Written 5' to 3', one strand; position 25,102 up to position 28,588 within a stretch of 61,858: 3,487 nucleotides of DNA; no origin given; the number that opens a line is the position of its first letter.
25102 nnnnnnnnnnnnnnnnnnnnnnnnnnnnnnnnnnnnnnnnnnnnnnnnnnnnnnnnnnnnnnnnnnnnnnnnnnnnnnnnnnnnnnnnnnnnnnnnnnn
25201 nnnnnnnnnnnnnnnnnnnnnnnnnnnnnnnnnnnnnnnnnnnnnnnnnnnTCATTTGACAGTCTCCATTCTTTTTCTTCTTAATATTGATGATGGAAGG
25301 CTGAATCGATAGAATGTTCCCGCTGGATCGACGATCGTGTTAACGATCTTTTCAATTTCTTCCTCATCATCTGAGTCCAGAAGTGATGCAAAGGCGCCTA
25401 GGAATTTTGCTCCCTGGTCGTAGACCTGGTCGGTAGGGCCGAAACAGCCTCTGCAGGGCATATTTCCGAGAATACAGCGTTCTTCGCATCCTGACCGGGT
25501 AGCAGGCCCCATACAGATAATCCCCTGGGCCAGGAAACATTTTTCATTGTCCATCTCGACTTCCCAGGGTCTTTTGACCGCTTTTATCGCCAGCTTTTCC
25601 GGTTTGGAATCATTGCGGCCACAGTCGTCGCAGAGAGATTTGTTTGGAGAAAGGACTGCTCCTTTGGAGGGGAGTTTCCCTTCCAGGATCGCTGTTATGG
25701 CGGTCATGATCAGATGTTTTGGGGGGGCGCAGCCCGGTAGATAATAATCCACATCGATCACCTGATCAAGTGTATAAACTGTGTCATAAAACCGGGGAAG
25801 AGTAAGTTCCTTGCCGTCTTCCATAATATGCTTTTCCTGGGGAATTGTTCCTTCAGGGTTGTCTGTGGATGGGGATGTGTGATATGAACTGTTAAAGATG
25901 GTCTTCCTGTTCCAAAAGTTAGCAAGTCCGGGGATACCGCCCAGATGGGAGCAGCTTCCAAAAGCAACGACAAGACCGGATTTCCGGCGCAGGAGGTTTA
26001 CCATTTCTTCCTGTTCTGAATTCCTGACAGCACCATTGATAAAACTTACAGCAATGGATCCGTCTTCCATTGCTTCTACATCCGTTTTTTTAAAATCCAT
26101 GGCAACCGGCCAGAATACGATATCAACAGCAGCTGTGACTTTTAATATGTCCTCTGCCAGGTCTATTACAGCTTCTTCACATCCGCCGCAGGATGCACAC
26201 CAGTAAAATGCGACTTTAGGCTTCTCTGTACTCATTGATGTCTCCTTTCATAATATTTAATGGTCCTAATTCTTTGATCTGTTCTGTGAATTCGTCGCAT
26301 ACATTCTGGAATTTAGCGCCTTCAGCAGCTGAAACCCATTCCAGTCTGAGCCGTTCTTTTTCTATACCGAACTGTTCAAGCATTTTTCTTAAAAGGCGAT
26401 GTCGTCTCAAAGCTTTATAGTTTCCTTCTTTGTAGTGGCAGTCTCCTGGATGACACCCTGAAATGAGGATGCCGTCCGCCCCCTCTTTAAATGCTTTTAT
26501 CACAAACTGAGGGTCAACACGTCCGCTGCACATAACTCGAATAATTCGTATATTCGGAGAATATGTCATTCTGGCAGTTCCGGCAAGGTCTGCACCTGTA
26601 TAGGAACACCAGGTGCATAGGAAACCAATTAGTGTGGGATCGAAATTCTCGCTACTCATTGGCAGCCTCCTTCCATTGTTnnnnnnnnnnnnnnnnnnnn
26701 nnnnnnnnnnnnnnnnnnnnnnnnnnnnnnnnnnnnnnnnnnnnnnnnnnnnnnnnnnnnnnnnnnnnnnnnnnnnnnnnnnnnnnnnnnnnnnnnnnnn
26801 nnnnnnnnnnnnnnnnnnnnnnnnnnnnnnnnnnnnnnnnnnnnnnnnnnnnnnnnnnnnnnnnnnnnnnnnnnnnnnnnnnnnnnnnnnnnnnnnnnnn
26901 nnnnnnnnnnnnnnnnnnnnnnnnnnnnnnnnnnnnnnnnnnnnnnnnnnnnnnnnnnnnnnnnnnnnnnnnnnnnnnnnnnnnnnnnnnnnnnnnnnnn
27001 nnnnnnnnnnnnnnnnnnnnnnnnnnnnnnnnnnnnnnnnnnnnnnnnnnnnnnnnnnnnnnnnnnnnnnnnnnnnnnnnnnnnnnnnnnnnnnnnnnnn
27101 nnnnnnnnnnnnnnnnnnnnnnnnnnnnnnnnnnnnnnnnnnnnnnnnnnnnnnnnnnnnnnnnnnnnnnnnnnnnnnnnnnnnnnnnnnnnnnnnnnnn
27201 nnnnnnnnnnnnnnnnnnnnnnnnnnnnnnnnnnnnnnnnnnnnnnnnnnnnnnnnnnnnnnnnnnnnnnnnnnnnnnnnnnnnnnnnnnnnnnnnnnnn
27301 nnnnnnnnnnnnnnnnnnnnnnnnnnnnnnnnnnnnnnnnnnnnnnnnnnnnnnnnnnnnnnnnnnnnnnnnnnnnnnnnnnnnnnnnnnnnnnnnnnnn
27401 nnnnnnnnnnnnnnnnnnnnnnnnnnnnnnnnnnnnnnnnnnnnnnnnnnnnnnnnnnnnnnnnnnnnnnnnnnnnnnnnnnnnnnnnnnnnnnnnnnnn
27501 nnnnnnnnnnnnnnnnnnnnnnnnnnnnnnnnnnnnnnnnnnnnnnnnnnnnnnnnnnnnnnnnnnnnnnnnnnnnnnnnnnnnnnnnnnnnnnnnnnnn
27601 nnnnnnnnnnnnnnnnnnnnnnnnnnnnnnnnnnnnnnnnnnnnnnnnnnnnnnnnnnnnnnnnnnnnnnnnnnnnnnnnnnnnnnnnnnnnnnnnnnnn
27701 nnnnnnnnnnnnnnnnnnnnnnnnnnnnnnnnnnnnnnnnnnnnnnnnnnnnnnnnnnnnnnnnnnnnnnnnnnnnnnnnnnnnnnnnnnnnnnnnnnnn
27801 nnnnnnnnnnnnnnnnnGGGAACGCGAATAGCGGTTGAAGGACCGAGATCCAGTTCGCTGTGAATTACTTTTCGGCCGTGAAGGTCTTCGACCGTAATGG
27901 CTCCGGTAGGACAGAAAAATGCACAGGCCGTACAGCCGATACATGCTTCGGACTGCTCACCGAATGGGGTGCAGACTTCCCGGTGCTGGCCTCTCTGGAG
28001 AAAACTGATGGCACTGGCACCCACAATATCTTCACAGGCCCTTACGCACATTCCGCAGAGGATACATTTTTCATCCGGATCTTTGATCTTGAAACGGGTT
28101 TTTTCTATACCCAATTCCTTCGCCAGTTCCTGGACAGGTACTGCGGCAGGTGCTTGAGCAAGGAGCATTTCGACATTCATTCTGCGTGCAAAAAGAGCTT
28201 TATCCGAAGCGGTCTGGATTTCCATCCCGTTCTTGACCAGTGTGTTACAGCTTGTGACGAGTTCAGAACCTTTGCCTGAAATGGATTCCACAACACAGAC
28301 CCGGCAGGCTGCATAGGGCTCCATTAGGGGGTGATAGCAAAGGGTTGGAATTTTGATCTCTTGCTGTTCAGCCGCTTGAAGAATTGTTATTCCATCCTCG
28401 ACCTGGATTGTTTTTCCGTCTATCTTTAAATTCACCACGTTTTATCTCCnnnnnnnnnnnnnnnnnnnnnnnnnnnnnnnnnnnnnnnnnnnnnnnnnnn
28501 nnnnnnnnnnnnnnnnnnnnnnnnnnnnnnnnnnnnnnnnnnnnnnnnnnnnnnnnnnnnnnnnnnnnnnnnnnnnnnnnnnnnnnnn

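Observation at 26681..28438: HoxU/NuoG-like 2Fe-2S N-terminus fused to the C-terminal two-thirds of HdrA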

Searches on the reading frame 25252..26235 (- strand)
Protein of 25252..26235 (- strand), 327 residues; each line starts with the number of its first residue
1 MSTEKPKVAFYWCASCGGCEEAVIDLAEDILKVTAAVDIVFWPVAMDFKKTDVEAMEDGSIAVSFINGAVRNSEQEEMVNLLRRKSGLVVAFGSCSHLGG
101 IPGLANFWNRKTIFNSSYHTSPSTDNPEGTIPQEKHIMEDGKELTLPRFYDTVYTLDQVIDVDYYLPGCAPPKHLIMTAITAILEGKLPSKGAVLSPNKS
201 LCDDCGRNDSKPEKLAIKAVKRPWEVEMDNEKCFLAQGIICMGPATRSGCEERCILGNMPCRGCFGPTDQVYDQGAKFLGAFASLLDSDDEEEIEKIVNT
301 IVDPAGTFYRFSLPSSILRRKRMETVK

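Call 5: search_protein_families(library=pfam, proteins=[window:25252-26235:-], max_evalue=0.01)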
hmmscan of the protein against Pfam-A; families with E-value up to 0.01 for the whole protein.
window:25252-26235:- (327 aa): 1 family
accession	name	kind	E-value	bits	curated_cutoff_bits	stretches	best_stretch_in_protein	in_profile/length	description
PF01058.29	Oxidored_q6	-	5.1e-20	71.9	27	1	16-182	1-127/128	NADH ubiquinone oxidoreductase, 20 Kd subunit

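Call 7: search_protein_families(library=ncbifam, proteins=[window:25252-26235:-], max_evalue=0.01)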
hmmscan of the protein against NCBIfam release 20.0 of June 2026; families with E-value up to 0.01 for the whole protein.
window:25252-26235:- (327 aa): 9 families
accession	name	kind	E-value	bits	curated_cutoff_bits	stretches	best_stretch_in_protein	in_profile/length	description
NF045875.1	F420_non_VhuG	exception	1.2e-62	211.8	450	1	4-321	3-284/286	F420-non-reducing hydrogenase subunit VhuG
NF040836.1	sulfhyd_HydD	equivalog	1.1e-21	77.2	500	2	1-189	1-159/261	NADPH-dependent hydrogenase/sulfhydrogenase 1 subunit delta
TIGR03294.1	FrhG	equivalog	8.5e-14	51.8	245.5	2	6-102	2-94/228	coenzyme F420 hydrogenase subunit gamma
NF040831.1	sulfhyd_ShyD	equivalog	4.4e-13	49.4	460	2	229-298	167-234/240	NAD(P)-dependent hydrogenase/sulfhydrogenase 2 subunit delta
NF005012.1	PRK06411.1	subfamily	3.9e-06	26.5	116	1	150-183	121-154/166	NADH-quinone oxidoreductase subunit NuoB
TIGR01957.1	nuoB_fam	subfamily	6.1e-05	23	142.7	1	150-183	105-138/145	NADH-quinone oxidoreductase subunit B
NF011392.0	PRK14817.1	equivalog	0.0003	20.5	271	1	150-181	123-154/182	NADH-quinone oxidoreductase subunit B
NF011393.0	PRK14818.1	equivalog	0.0025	17.4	255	0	150-176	118-144/173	NADH dehydrogenase subunit B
NF011395.0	PRK14820.1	equivalog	0.0048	16.7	263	0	150-182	120-152/180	NADH-quinone oxidoreductase subunit B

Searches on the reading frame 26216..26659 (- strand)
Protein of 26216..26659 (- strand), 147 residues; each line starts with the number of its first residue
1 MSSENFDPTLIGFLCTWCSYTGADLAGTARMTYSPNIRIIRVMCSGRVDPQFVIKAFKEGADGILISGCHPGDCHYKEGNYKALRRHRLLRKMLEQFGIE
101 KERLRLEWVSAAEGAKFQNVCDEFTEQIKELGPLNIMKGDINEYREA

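Call 5: search_protein_families(library=pfam, proteins=[window:26216-26659:-], max_evalue=0.01)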
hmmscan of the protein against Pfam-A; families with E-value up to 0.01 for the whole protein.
window:26216-26659:- (147 aa): 1 family
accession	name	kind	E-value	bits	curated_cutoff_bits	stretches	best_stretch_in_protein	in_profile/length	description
PF02662.21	FlpD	-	1.7e-57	193.2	22.3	1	11-132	2-123/123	Methyl-viologen-reducing hydrogenase, delta subunit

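Call 7: search_protein_families(library=ncbifam, proteins=[window:26216-26659:-], max_evalue=0.01)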
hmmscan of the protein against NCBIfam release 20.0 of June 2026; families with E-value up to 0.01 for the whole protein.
window:26216-26659:- (147 aa): 4 families
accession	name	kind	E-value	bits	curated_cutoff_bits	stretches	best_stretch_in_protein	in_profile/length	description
NF040770.1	hetero_SS_HdrA2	exception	3.9e-57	193.9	1100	1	4-135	644-775/777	CoB-CoM heterodisulfide reductase HdrA2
NF045873.1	F420_non_VhuD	exception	3.9e-40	137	215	1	7-135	1-129/132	F420-non-reducing hydrogenase iron-sulfur subunit VhuD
NF041891.1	hdrA_Methbact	equivalog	5.3e-14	51.4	1300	1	17-130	652-760/762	ferredoxin:CoB-CoM heterodisulfide reductase subunit HdrA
NF041778.1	hetero_SS_HdrA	equivalog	0.0002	19.3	1400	1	10-75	656-720/771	ferredoxin:CoB-CoM heterodisulfide reductase subunit HdrA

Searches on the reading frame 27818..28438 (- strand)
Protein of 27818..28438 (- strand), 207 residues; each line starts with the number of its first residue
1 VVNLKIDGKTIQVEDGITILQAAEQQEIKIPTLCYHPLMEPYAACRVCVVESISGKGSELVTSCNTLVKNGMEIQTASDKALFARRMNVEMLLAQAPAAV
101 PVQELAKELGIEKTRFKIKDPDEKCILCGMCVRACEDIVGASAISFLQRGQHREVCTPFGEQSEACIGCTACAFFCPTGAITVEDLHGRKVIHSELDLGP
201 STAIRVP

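Call 17: search_solved_structures(query=window:27818-28438:-, max_evalue=1e-10, show_alignments=5)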
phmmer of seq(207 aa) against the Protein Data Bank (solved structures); distinct sequences matched with E-value up to 1e-10: 48.
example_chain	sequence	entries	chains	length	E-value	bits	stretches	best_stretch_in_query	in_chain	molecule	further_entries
9mqx_A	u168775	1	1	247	1.8e-39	138.9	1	2-186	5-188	NADH:ubiquinone oxidoreductase chain G-like protein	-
8a6t_A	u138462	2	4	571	8.9e-32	113.8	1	2-183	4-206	Electron bifurcating hydrogenase subunit HydA1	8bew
9bov_A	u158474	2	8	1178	4.3e-30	108.3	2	2-95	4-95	Molybdopterin oxidoreductase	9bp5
7t2r_A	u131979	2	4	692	5.9e-28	101.3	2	2-94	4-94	NiFe hydrogenase subunit A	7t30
8oh5_C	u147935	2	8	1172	1.3e-27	100.2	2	2-93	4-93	Formate dehydrogenase-O, major subunit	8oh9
7q4v_A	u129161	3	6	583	9.5e-22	81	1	2-182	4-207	Iron hydrogenase HydA1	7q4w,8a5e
7p5h_A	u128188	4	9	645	1e-21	81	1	4-185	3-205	Fe-hydrogenase, subunit alpha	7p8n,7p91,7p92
7q5y_A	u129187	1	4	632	1.6e-20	77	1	2-112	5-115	NADH dehydrogenase I chain G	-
6tg9_A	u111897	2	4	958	3.9e-20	75.8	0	2-120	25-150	Formate dehydrogenase subunit alpha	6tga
9iho_G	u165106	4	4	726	1.6e-18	70.5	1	2-113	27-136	NUAM (75 kDa) subunit of mitochondrial NADH:ubiquinone oxidoreductase (Complex I)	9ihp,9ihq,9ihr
9wxb_B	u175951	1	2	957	3.3e-18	69.5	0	2-97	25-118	Formate dehydrogenase alpha subunit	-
8e9g_G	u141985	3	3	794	5.3e-17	65.5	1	2-111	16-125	NADH-quinone oxidoreductase subunit G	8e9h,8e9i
6g2j_G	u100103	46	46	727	5.7e-17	65.4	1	3-183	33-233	NADH-ubiquinone oxidoreductase 75 kDa subunit, mitochondrial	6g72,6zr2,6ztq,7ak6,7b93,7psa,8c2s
8uca_S1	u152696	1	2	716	6.3e-17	65.3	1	3-183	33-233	NADH-ubiquinone oxidoreductase 75 kDa subunit, mitochondrial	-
7ak5_G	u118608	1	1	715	6.3e-17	65.3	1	3-183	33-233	NADH-ubiquinone oxidoreductase 75 kDa subunit, mitochondrial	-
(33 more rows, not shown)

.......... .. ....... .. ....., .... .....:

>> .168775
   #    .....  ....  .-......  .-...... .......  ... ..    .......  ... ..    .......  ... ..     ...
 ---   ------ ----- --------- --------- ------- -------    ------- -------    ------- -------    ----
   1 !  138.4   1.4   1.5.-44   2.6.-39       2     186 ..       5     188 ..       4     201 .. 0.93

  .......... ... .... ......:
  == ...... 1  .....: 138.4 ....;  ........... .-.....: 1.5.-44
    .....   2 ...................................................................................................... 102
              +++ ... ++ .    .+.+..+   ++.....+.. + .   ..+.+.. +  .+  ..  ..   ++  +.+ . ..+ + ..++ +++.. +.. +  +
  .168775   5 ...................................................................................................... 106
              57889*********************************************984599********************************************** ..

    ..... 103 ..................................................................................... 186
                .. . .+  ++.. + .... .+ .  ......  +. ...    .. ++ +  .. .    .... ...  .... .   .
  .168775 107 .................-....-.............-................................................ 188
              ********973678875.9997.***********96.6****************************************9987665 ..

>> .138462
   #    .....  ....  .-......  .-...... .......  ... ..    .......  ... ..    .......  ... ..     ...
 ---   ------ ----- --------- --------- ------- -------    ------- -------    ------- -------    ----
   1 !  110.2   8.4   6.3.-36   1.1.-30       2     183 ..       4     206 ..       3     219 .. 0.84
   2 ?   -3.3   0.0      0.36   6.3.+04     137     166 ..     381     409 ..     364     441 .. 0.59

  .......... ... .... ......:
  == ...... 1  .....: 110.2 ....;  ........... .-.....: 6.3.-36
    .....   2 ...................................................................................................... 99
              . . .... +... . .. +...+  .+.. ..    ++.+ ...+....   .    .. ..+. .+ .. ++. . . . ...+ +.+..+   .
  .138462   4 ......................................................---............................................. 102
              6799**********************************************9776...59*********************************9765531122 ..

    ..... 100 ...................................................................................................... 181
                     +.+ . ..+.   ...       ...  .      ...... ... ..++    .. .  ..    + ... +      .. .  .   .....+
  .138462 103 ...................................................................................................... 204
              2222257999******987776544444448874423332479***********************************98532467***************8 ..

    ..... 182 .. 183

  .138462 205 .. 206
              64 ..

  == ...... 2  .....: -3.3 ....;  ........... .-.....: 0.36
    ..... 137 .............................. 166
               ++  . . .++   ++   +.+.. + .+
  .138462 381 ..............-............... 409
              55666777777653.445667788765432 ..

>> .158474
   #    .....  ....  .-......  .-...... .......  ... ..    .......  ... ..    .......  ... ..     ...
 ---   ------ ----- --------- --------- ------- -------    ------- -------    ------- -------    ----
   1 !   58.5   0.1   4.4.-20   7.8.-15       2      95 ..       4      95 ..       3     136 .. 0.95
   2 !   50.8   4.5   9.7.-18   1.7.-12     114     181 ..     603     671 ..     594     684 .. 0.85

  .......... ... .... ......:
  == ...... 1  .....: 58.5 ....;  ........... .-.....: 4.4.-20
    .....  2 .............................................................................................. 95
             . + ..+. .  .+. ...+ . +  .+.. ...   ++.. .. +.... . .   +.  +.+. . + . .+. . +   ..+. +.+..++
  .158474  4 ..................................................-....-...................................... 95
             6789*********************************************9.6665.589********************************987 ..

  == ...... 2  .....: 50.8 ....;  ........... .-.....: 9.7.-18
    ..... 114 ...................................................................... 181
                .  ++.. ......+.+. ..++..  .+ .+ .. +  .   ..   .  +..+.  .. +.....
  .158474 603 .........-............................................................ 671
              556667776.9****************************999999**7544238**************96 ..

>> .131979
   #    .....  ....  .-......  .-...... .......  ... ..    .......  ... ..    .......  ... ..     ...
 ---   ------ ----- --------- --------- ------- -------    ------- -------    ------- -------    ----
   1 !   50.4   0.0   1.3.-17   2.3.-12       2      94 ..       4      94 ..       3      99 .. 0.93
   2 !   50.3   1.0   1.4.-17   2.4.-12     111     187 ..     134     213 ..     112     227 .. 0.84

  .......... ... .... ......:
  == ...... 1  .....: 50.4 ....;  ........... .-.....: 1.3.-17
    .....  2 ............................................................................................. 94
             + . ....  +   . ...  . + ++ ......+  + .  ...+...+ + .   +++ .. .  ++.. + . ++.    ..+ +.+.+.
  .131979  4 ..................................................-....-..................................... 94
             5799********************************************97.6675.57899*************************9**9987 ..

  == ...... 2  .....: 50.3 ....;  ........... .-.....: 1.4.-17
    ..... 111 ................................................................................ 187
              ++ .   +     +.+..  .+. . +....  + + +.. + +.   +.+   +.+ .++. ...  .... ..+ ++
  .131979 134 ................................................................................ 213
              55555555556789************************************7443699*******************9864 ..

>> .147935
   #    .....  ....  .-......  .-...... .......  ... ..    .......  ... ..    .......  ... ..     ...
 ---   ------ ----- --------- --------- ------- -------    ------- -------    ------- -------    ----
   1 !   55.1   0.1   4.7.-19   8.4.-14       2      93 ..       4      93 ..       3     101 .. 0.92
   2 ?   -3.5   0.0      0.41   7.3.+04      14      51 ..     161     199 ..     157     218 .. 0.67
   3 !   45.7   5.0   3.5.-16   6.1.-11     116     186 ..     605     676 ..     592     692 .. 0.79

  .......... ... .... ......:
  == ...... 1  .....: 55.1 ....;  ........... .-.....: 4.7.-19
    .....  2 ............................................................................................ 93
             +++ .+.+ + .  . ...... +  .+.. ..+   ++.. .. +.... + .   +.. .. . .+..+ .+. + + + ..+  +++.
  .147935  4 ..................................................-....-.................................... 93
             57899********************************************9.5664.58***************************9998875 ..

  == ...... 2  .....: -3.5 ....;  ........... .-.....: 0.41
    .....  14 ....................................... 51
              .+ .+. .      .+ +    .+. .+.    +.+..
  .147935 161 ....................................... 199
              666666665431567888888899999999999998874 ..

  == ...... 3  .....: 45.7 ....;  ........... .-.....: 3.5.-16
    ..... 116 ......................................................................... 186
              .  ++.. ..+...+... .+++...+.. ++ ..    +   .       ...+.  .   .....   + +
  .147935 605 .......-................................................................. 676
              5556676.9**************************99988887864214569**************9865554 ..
